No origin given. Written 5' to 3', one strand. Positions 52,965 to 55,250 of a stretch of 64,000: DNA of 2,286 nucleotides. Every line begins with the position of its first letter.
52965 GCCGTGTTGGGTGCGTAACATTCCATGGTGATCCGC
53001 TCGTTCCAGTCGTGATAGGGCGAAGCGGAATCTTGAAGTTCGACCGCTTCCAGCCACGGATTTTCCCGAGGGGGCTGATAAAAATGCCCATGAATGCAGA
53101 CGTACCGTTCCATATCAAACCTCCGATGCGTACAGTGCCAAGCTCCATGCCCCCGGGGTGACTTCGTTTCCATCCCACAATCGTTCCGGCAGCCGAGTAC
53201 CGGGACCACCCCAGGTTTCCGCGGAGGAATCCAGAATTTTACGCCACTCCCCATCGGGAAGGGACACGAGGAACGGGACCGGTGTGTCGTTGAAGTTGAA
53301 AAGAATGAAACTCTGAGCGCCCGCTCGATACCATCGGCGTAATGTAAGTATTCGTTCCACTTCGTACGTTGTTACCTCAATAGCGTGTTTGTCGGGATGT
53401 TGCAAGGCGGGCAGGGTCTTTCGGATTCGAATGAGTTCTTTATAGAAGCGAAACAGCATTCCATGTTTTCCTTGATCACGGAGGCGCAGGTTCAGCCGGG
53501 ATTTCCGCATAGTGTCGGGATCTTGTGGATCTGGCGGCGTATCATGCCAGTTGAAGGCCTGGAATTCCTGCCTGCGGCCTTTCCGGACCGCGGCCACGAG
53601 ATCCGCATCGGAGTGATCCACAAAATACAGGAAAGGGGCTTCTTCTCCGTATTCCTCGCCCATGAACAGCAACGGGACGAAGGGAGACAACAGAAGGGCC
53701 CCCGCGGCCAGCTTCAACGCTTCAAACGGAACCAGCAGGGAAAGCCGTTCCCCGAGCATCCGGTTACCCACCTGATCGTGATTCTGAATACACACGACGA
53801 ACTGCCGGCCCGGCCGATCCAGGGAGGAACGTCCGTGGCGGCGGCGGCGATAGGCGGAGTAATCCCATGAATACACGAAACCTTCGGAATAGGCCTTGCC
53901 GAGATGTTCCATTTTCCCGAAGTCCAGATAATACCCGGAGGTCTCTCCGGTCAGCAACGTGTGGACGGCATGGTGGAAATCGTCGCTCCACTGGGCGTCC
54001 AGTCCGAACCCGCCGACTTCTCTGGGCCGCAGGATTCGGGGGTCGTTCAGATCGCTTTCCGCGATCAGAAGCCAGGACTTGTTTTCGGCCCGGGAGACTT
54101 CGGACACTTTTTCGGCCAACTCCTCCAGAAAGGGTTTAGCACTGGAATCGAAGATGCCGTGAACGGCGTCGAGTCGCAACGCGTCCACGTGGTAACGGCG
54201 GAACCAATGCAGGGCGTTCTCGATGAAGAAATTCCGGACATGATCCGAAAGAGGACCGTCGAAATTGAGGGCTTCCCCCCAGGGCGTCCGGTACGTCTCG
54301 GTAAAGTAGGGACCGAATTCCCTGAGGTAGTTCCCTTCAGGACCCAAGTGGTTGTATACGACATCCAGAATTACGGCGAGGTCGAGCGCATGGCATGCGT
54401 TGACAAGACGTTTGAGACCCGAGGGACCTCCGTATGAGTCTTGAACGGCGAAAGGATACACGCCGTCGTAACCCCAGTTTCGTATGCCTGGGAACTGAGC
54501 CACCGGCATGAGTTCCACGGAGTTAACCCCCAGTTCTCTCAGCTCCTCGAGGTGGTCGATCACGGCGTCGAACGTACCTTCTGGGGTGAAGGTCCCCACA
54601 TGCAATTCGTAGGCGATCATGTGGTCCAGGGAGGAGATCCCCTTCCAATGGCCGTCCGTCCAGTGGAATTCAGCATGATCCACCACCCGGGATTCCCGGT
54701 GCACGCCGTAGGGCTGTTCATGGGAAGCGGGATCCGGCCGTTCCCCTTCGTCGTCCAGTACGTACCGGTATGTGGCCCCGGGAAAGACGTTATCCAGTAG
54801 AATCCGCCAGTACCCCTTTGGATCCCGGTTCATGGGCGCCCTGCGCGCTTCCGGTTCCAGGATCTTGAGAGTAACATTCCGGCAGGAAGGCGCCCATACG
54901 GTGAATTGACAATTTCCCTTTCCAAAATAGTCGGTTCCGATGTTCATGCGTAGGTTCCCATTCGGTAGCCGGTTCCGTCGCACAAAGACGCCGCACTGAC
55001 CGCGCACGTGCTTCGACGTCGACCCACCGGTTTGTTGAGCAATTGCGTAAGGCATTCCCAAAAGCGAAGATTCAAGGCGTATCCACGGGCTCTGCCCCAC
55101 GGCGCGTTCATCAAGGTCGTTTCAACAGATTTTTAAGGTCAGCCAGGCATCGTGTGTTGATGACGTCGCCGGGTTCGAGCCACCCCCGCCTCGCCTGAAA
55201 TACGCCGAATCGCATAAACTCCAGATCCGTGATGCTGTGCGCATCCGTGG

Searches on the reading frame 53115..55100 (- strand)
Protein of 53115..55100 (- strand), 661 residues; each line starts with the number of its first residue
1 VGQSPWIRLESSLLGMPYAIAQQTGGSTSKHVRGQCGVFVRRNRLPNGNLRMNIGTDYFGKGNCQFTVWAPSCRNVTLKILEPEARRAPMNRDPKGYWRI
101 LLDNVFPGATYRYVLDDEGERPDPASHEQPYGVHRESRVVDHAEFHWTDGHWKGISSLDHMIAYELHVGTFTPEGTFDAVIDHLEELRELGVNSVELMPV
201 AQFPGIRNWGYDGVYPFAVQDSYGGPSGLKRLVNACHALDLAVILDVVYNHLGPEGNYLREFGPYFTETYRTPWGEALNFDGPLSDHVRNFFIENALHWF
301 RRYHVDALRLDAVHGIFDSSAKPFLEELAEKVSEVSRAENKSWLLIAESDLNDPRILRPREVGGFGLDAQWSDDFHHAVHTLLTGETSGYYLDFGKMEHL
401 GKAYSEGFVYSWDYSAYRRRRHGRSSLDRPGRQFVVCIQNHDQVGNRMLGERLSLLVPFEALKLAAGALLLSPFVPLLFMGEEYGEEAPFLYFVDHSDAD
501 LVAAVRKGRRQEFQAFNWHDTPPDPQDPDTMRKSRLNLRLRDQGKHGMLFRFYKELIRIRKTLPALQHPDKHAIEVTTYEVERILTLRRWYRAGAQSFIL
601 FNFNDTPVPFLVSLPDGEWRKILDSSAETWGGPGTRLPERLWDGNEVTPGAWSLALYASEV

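Call 90: search_protein_families(library=pfam, proteins=[window:53115-55100:-], max_evalue=0.00001)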
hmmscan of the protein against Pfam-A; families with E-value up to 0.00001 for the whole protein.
window:53115-55100:- (661 aa): 3 families
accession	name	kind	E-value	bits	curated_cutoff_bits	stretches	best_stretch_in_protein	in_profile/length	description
PF00128.31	Alpha-amylase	-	3e-20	73.3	22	1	170-261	15-101/446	Alpha amylase, catalytic domain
PF11941.14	DUF3459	-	3.7e-12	46.9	22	1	552-639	1-84/90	Domain of unknown function (DUF3459)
PF02922.24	CBM_48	-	1.2e-06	29.2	22.4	1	61-119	9-72/83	Carbohydrate-binding module 48 (Isoamylase N-terminal domain)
